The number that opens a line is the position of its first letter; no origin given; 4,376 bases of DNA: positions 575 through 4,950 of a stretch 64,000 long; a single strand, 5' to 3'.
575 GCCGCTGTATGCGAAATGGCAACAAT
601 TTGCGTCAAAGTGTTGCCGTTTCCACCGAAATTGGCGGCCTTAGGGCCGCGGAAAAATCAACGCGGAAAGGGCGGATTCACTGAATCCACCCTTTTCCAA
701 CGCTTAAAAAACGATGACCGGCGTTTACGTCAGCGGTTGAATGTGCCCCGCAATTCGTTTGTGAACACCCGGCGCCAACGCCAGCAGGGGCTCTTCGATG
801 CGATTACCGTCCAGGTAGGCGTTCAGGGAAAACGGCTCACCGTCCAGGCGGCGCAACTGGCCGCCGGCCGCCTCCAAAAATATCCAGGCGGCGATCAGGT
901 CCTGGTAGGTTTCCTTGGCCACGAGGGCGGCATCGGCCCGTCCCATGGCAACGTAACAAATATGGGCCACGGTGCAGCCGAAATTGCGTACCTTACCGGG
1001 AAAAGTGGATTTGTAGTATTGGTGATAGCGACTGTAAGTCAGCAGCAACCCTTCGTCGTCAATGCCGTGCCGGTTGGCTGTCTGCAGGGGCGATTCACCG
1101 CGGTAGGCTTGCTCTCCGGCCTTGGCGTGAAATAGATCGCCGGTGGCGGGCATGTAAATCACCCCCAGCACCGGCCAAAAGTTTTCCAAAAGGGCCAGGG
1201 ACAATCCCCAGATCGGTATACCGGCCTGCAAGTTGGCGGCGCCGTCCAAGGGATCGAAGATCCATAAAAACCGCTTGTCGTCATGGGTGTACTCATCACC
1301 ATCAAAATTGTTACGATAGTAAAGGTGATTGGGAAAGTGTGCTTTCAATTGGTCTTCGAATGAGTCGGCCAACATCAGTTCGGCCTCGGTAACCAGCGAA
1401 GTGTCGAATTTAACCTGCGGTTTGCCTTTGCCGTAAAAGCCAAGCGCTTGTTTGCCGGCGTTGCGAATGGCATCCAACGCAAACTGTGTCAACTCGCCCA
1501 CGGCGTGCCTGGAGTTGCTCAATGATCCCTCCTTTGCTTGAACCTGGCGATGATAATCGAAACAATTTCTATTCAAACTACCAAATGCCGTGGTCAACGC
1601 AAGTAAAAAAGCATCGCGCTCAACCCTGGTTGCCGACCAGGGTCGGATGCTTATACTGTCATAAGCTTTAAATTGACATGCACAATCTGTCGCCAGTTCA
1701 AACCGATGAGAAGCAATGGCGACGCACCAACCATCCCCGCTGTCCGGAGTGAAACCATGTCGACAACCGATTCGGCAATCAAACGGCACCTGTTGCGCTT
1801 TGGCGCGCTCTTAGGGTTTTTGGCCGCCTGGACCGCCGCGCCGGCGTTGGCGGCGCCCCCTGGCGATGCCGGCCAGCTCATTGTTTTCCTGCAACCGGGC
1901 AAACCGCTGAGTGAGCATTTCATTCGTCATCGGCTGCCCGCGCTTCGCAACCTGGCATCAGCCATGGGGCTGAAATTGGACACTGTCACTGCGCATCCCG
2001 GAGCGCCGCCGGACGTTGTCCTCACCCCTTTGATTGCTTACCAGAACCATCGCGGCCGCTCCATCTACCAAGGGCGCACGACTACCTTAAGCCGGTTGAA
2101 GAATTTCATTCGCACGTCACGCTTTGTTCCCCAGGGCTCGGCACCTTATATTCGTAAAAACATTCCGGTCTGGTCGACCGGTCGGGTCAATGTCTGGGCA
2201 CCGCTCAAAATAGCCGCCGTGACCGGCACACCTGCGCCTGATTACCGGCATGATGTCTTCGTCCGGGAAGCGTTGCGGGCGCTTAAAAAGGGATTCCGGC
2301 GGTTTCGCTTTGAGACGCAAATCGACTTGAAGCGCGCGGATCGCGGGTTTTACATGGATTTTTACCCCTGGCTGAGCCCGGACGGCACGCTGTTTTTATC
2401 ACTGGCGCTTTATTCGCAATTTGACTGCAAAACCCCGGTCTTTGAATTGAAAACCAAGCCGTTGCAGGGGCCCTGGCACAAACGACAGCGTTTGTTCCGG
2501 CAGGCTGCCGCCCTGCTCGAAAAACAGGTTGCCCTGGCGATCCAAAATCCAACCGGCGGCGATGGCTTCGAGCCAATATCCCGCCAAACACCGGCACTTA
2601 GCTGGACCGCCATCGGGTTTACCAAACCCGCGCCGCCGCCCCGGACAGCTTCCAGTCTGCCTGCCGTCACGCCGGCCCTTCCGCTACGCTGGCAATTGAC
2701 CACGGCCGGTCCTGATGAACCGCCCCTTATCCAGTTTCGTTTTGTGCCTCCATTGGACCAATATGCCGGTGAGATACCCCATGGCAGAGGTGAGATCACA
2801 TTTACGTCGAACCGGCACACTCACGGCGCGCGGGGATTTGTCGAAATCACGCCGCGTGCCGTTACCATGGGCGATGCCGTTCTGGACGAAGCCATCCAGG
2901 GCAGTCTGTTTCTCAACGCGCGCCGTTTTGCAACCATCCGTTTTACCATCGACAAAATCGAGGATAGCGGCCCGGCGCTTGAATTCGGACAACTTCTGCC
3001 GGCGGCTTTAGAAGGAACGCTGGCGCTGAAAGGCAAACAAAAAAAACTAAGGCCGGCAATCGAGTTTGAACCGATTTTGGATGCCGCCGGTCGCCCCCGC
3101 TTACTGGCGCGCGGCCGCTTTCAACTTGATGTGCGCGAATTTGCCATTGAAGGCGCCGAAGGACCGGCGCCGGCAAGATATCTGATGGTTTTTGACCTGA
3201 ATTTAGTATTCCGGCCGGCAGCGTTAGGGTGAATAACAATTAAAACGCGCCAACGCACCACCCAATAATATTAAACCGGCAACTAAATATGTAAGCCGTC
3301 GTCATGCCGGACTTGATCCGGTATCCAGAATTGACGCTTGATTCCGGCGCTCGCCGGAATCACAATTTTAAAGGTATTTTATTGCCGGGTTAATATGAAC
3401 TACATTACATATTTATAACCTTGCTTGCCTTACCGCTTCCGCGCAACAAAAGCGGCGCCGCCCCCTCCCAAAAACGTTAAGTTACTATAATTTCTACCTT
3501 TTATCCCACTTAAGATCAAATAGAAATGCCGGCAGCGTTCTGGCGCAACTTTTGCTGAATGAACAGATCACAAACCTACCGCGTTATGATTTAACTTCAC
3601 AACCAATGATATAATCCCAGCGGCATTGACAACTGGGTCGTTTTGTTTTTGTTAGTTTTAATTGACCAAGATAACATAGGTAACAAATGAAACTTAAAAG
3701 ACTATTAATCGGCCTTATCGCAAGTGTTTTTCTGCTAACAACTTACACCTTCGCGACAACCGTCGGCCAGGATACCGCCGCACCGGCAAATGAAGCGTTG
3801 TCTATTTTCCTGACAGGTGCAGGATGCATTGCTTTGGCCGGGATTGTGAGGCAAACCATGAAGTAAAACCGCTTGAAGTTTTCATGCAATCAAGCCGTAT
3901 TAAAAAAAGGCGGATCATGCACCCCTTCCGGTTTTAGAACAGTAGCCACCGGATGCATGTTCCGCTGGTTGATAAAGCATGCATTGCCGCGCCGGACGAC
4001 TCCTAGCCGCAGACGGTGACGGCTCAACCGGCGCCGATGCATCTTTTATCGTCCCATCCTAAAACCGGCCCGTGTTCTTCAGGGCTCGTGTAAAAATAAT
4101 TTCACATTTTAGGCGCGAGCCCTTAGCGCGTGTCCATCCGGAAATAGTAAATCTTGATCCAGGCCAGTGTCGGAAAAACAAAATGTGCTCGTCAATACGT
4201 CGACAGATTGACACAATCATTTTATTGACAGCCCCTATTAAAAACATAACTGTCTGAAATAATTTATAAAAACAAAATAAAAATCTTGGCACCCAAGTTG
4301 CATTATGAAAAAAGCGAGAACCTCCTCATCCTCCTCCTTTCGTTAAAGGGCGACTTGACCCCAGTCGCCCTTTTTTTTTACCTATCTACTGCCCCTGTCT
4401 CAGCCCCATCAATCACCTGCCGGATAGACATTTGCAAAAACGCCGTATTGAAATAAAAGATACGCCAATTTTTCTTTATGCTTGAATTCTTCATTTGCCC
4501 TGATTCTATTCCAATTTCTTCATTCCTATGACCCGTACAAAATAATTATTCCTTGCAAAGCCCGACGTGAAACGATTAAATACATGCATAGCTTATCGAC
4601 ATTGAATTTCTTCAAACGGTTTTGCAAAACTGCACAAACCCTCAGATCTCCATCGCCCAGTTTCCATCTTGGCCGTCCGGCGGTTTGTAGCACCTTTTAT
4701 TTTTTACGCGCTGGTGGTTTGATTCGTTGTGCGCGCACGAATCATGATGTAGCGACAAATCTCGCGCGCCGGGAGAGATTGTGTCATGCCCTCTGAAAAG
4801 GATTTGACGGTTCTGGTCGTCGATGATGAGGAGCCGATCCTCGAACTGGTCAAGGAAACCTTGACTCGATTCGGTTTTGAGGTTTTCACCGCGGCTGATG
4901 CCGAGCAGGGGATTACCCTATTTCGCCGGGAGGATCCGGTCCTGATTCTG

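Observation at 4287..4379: Self-contained sigma54 promoter / CCUCC-rich body / terminator unit: candidate sigma54-dependent anti-Shine-Dalgarno small RNA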

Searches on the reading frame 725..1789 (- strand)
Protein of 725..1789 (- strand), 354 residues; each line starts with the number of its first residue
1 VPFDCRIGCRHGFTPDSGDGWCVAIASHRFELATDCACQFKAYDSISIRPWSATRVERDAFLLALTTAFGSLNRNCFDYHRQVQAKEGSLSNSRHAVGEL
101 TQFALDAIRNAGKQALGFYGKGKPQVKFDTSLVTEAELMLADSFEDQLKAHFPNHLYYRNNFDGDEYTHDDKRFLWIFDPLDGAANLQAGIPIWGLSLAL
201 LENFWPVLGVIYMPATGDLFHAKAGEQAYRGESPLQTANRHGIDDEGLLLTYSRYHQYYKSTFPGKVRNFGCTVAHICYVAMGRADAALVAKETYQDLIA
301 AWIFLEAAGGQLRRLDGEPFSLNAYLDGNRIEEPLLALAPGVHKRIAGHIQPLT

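Call 9: search_protein_families(library=pfam, proteins=[window:725-1789:-])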
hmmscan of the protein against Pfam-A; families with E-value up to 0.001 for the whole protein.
window:725-1789:- (354 aa): 1 family
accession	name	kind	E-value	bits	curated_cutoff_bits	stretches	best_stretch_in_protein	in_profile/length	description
PF00459.30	Inositol_P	-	2.8e-31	109.4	27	1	99-324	4-247/271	Inositol monophosphatase family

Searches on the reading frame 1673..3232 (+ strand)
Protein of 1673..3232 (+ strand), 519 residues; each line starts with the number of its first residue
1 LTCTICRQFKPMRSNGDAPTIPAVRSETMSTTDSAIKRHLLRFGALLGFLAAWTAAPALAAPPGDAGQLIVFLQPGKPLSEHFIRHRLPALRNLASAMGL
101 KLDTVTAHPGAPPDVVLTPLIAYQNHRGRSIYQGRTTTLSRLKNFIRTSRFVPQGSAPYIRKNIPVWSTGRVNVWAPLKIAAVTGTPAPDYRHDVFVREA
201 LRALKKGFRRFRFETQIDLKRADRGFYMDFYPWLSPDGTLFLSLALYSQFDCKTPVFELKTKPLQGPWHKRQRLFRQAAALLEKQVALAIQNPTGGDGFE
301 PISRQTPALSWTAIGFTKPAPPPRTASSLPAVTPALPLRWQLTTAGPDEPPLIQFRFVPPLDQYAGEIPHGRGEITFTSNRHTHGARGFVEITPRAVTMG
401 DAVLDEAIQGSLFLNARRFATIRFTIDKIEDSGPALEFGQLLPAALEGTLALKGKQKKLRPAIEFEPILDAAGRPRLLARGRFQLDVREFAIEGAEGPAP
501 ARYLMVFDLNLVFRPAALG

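Call 9: search_protein_families(library=pfam, proteins=[window:1673-3232:+])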
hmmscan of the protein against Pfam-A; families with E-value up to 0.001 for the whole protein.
window:1673-3232:+ (519 aa): 1 family
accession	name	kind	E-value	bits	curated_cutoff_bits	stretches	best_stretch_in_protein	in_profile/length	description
PF04264.18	YceI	-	8.9e-11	42.8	23.7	1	363-493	21-131/150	YceI-like domain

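Call 66: find_homologous_proteins(query=window:1673-3232:+, max_evalue=1e-20)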
Query window:1673-3232:+ (519 aa): 285 proteins with E <= 1e-20 among 8000 candidates; the best 120 are listed.
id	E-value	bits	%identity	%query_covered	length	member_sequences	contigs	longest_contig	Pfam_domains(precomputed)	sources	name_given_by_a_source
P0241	0.0e+0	1111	100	95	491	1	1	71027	PF04264.19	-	-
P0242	1.2e-163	564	52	91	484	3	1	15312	PF04264.19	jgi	-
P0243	3.2e-162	559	52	92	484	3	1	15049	PF04264.19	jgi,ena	-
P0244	2.8e-161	556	53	87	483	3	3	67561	PF04264.19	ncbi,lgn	ncbi:MAG: YceI family protein [Desulfococcaceae bacterium]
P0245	6.1e-161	555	52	91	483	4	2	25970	PF04264.19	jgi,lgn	-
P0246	9.6e-160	551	51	91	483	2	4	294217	PF04264.19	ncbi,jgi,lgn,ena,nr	ncbi:hypothetical protein D3OALGA1CA_3054 [Olavius algarvensis associated proteobacterium Delta 3]|n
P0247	2.4e-159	549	55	86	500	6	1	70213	PF04264.19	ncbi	ncbi:MAG TPA: YceI family protein [Desulfobacterales bacterium]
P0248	1.2e-158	547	53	90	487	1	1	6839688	PF04264.19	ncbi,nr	ncbi:MAG: YceI family protein [Desulfobacterales bacterium]|nr:MAG: YceI family protein [Desulfobact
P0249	1.7e-158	547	55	86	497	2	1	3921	PF04264.19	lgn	-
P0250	2.6e-158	546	53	87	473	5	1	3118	PF04264.19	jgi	jgi:polyisoprenoid-binding protein YceI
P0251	6.1e-158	545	52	92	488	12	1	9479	PF04264.19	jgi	jgi:polyisoprenoid-binding protein YceI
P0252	7.0e-158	545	53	85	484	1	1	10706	PF04264.19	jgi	jgi:polyisoprenoid-binding protein YceI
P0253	1.4e-157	544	49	95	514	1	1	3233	PF04264.19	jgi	jgi:polyisoprenoid-binding protein YceI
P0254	1.8e-157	543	57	86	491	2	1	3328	PF04264.19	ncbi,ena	-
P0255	2.4e-157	543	55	86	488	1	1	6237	PF04264.19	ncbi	-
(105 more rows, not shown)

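Call 67: find_encoding_contigs(protein=P0248, flank=4000, max_places=2)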
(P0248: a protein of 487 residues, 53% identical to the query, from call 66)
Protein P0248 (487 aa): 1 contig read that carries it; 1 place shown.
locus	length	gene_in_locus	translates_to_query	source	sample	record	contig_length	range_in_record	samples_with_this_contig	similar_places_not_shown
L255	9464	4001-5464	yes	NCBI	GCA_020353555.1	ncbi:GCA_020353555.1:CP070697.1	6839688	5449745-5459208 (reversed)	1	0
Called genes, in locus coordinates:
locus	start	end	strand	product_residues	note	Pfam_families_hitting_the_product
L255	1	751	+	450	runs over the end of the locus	PF09837:DUF2064, PF00535:Glycos_transf_2, PF10111:Glyco_tranf_2_2 (faint)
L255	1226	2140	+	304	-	PF02811:PHP, PF13263:PHP_C (faint)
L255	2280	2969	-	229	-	PF08003:Methyltransf_9, PF02353:CMAS (weak), PF06325:PrmA, PF13489:Methyltransf_23, PF08241:Methyltransf_11, PF08242:Methyltransf_12, PF13649:Methyltransf_25, PF13847:Methyltransf_31, +1 more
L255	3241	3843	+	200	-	PF04264:YceI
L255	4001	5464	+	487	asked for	PF04264:YceI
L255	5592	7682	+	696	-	PF05226:CHASE2, PF07228:SpoIIE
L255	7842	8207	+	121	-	PF00190:Cupin_1, PF07883:Cupin_2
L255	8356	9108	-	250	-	PF23023:Anti-Pycsar_Apyc1 (faint), PF00753:Lactamase_B, PF12706:Lactamase_B_2 (weak)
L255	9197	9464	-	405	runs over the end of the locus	PF06792:UPF0261, PF23189:UPF0261_C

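Call 68: find_encoding_contigs(protein=P0244, flank=4000, max_places=2)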
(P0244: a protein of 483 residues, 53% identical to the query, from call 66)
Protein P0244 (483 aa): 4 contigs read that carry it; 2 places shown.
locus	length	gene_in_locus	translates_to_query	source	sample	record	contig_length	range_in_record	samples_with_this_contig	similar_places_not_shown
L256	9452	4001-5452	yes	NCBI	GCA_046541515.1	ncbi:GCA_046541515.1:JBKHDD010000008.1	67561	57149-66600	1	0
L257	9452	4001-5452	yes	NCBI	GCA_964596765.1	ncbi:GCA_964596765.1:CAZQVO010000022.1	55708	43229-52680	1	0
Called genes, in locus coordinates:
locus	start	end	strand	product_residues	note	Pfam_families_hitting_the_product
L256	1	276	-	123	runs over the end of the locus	-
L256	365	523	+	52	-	-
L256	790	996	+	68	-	-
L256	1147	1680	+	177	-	PF00210:Ferritin, PF02915:Rubrerythrin, PF12902:Ferritin-like (faint)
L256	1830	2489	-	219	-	PF17203:sCache_3_2 (faint), PF17202:sCache_3_3 (weak)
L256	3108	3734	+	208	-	PF04264:YceI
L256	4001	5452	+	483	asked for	PF04264:YceI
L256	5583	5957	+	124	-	PF00873:ACR_tran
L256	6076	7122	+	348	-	PF04754:Transposase_31, PF14261:DUF4351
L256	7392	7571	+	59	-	-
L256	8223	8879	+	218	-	PF00111:Fer2 (weak), PF01799:Fer2_2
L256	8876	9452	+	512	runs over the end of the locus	PF01315:Ald_Xan_dh_C, PF02738:MoCoBD_1, PF20256:MoCoBD_2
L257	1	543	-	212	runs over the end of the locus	-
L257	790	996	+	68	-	-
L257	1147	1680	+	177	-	PF00210:Ferritin, PF02915:Rubrerythrin, PF12902:Ferritin-like (faint)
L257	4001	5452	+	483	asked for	PF04264:YceI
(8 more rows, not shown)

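Call 69: find_encoding_contigs(protein=P0247, flank=4000, max_places=2)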
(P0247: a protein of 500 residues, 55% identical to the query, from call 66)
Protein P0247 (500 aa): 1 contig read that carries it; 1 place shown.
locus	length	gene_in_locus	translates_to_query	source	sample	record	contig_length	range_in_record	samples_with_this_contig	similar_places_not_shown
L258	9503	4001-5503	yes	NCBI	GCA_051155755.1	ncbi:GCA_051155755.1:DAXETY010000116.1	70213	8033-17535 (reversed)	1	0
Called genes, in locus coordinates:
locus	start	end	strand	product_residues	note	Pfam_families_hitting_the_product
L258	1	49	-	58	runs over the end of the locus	-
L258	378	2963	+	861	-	PF07555:NAGidase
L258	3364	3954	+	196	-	PF04264:YceI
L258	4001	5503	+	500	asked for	PF04264:YceI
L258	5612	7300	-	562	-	PF00005:ABC_tran, PF02463:SMC_N (faint), PF13304:AAA_21 (faint), PF12848:ABC_tran_Xtn, PF00005:ABC_tran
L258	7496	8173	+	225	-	-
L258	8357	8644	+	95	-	-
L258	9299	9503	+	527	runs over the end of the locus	PF01645:Glu_synthase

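Call 70: find_encoding_contigs(protein=P0246, flank=4000, max_places=2)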
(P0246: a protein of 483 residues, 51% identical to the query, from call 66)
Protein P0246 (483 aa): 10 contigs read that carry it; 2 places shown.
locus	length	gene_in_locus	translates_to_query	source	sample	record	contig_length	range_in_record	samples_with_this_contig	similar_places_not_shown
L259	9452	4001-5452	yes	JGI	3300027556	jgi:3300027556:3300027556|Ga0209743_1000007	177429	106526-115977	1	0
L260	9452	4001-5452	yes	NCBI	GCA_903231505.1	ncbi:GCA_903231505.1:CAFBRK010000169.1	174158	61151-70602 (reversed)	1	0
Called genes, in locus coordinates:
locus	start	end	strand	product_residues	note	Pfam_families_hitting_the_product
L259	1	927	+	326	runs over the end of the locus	PF00348:polyprenyl_synt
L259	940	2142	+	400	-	-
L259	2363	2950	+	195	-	PF01066:CDP-OH_P_transf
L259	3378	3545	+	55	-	-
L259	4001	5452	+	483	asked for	PF04264:YceI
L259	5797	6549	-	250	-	PF00005:ABC_tran, PF02463:SMC_N (weak), PF13304:AAA_21 (weak)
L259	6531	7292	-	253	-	PF02361:CbiQ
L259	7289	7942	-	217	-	PF27549:HI_1622_C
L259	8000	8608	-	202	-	PF01891:CbiM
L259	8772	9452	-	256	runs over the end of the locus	PF10670:DUF4198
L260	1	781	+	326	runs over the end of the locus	PF00348:polyprenyl_synt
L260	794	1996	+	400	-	-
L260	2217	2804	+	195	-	PF01066:CDP-OH_P_transf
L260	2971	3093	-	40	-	-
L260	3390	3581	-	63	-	-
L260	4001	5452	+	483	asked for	PF04264:YceI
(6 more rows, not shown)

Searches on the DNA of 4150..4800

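Call 4: search_rna_families(source=window, start=4150, end=4800, threshold=evalue, max_evalue=10, show_alignments=3)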
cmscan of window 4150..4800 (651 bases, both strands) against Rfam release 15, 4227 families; matches with E-value up to 10: 12.
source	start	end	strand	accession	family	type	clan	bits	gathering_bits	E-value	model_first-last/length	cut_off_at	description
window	4266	4385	-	RF01808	MicX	Gene; sRNA;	-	23.5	75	0.0056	1-194/194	no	MicX Vibrio cholerae sRNA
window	4260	4378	+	RF00112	CyaR_RyeE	Gene; sRNA;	-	23.5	47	0.078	1-85/85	no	CyaR/Rye RNA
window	4259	4380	+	RF00616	LhrC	Gene; sRNA;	CL00114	19.8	110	2.2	1-111/111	no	Listeria LhrC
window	4317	4385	+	RF00519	suhB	Gene; sRNA;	CL00108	19.5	41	0.16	1-77/77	no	Makes More Granules Regulator RNA (mmgR)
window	4317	4379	+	RF02866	ncS16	Gene; sRNA;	-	19.5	48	0.28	1-83/83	no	Burkholderia sRNA 16 (Bc_KC_sr1)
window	4309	4379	-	RF02420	Bp1_162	Gene; sRNA;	-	19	50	1.5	1-100/100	no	Burkholderia sRNA Bp1_Cand612_SIPHT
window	4345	4373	+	RF01409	STnc250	Gene; sRNA;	-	16.8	42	1.2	58-86/94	no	STnc250 Hfq binding RNA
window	4267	4377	+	RF02702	AgvB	Gene; sRNA;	-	16.5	56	2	1-62/62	no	Anti GcvB sRNA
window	4569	4623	+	RF02701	PsrR1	Gene; sRNA;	-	14.9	42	5.6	1-79/79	no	Photosynthesis regulatory RNA1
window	4167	4230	+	RF03362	mir-9436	Gene; miRNA;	-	14.9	80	7.7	1-66/66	no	mir-9436 microRNA precursor family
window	4297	4379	+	RF02869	ncS025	Gene; sRNA;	-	14.6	46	6.6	1-85/85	no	Burkholderia sRNA 25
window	4349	4369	-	RF01380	HIV-1_SD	Cis-reg;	-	14.5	30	9.2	1-19/19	no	Human immunodeficiency virus type 1 major splice donor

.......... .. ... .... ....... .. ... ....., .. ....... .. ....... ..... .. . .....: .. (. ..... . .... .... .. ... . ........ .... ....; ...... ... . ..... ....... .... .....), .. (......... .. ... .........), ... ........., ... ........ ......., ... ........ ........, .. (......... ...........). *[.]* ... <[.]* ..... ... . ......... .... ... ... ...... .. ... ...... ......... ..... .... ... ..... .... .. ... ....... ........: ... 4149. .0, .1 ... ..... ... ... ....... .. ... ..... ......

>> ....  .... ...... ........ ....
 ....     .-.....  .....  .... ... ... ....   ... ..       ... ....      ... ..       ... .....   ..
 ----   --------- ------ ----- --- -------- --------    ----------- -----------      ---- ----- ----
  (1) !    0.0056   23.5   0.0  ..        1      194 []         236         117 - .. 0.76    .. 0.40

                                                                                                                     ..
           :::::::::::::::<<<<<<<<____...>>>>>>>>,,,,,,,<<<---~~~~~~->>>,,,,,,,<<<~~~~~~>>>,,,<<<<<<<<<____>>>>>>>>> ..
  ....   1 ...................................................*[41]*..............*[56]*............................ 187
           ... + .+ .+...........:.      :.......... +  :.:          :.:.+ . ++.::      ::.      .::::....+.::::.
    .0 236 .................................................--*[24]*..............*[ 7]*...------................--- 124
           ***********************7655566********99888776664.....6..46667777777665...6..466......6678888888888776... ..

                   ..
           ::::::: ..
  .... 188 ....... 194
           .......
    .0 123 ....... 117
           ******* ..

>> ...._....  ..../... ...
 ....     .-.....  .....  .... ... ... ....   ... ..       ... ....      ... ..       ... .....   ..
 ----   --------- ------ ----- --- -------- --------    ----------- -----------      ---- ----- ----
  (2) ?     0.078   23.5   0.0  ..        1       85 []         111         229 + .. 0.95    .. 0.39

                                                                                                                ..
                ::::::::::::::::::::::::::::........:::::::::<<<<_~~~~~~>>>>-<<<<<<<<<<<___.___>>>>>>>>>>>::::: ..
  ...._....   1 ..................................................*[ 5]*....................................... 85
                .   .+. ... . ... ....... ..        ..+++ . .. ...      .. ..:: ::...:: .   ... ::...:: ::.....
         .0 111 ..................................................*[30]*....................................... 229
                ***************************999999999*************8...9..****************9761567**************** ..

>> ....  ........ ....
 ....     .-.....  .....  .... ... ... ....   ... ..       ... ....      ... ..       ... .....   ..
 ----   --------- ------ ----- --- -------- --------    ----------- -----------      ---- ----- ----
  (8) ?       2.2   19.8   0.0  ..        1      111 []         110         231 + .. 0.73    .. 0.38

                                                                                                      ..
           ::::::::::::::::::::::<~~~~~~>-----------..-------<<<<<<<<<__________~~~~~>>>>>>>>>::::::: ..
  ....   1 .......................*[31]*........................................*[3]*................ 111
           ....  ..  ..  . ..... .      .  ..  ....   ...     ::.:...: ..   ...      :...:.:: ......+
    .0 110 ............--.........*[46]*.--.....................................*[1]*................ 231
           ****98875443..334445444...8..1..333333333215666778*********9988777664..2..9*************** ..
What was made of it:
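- On Any Rfam 15 family (including Qrr, GlmY/GlmZ, alpha-r14, CyaR, MicX): The best sub-threshold hits over 4150-4800 are MicX (23.5 bits against 75) and CyaR (23.5 against 47), and both rest on the terminator only (call 4).
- On alpha-r14 / cuckoo aSD sRNAs: There is no Rfam match (call 4).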
